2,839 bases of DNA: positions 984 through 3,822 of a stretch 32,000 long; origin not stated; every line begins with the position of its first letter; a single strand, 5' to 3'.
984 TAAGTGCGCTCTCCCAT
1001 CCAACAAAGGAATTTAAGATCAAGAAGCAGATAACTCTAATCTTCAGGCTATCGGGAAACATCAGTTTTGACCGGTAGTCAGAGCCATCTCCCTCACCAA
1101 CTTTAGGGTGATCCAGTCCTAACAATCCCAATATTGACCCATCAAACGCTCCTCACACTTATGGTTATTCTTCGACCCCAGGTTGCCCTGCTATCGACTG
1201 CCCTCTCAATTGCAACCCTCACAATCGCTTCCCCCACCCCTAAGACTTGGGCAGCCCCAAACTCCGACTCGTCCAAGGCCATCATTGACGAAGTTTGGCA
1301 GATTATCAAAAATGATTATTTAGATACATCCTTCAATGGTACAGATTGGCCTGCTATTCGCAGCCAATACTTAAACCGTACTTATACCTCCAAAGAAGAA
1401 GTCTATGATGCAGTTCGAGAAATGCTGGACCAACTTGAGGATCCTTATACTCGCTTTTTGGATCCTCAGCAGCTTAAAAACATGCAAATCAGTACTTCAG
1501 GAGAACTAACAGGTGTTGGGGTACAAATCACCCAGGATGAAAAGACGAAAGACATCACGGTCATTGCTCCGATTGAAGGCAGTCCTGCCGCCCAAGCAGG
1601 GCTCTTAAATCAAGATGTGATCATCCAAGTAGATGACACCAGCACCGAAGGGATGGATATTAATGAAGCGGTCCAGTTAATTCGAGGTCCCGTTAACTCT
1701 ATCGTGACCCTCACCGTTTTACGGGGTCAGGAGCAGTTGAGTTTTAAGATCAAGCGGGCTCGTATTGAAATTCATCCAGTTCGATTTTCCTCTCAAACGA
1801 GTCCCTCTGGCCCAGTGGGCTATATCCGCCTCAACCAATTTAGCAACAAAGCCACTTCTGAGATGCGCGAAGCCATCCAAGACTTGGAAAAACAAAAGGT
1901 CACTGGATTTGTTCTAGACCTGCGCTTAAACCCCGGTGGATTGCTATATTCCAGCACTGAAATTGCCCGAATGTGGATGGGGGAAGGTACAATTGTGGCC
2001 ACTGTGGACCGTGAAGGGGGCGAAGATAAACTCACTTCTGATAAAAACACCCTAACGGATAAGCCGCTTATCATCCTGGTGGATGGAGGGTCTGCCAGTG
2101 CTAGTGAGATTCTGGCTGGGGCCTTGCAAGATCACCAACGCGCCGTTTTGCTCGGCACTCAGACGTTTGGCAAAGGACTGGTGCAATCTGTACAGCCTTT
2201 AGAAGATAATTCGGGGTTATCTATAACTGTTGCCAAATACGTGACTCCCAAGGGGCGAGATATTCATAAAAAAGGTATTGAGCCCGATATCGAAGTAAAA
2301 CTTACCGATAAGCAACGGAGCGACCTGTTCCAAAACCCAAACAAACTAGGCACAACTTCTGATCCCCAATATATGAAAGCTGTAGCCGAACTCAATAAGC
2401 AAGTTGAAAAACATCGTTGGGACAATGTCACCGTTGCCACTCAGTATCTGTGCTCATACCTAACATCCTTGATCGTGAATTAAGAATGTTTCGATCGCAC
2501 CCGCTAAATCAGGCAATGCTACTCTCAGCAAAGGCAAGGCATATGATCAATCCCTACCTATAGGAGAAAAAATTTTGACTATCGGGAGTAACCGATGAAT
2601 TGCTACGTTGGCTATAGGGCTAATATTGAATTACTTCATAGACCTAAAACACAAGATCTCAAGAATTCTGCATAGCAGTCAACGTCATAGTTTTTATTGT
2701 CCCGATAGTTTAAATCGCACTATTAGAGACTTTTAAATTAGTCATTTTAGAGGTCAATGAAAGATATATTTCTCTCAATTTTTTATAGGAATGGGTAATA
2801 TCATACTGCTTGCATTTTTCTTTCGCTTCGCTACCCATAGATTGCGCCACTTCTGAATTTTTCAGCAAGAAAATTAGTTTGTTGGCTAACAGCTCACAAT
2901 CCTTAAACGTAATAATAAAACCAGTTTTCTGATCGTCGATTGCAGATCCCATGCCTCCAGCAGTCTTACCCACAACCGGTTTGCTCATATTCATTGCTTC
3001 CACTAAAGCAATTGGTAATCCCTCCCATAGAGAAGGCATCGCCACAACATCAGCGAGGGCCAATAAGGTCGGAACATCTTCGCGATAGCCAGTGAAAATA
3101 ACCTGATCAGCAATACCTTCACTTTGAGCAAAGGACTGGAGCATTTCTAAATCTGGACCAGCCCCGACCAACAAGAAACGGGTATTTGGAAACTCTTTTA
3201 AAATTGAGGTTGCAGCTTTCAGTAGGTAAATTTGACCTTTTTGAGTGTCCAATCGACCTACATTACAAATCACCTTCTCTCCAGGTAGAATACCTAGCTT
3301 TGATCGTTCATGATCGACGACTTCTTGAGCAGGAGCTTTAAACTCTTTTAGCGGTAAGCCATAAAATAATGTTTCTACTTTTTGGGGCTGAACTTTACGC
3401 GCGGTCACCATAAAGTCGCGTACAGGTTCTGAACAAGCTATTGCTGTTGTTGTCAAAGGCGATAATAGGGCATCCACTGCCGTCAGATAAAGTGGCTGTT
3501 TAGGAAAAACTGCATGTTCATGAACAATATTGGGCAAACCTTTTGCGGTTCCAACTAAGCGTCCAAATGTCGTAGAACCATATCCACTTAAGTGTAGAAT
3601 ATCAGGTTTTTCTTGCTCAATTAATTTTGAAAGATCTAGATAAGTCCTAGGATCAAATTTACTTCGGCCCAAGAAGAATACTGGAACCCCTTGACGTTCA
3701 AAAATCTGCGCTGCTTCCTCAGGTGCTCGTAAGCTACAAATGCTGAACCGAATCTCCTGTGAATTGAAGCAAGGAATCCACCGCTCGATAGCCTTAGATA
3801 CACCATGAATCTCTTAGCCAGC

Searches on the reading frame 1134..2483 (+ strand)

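Call 69: search_protein_families(library=pfam, proteins=[window:1134-2483:+], max_evalue=0.001)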
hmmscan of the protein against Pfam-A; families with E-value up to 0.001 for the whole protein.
window:1134-2483:+ (449 aa): 5 families
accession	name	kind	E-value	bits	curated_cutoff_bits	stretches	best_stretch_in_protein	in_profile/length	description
PF03572.23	Peptidase_S41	-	1.9e-60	203.7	24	1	228-388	2-165/165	Peptidase family S41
PF17820.7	PDZ_6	-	8.8e-14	51.4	27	1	143-197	2-54/54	PDZ domain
PF13180.12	PDZ_2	-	2e-09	38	27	1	128-207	3-79/80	PDZ domain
PF00595.29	PDZ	-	3.1e-09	37.5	23.2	1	119-196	4-81/81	PDZ domain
PF14684.11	Tricorn_C1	-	5.1e-07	29.9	24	1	52-98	10-58/59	Tricorn protease C1 domain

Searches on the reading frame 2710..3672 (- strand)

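Call 69: search_protein_families(library=pfam, proteins=[window:2710-3672:-], max_evalue=0.001)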
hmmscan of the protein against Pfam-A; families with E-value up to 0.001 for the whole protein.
window:2710-3672:- (320 aa): 5 families
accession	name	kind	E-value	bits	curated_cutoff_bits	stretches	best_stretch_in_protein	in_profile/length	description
PF00534.26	Glycos_transf_1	-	3.2e-41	141.2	26.4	1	121-285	4-171/172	Glycosyl transferases group 1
PF13692.12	Glyco_trans_1_4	-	4.1e-35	121.6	27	1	133-272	2-142/142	Glycosyl transferases group 1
PF13439.12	Glyco_transf_4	-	1.1e-09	39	28.5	1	4-103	54-163/170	Glycosyltransferase Family 4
PF13579.12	Glyco_trans_4_4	-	7e-07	30.2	29.7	1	6-102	55-155/158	Glycosyl transferase 4-like domain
PF20706.3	GT4-conflict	-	2.1e-06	27.4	26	1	134-248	199-323/385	Family 4 Glycosyltransferase in conflict systems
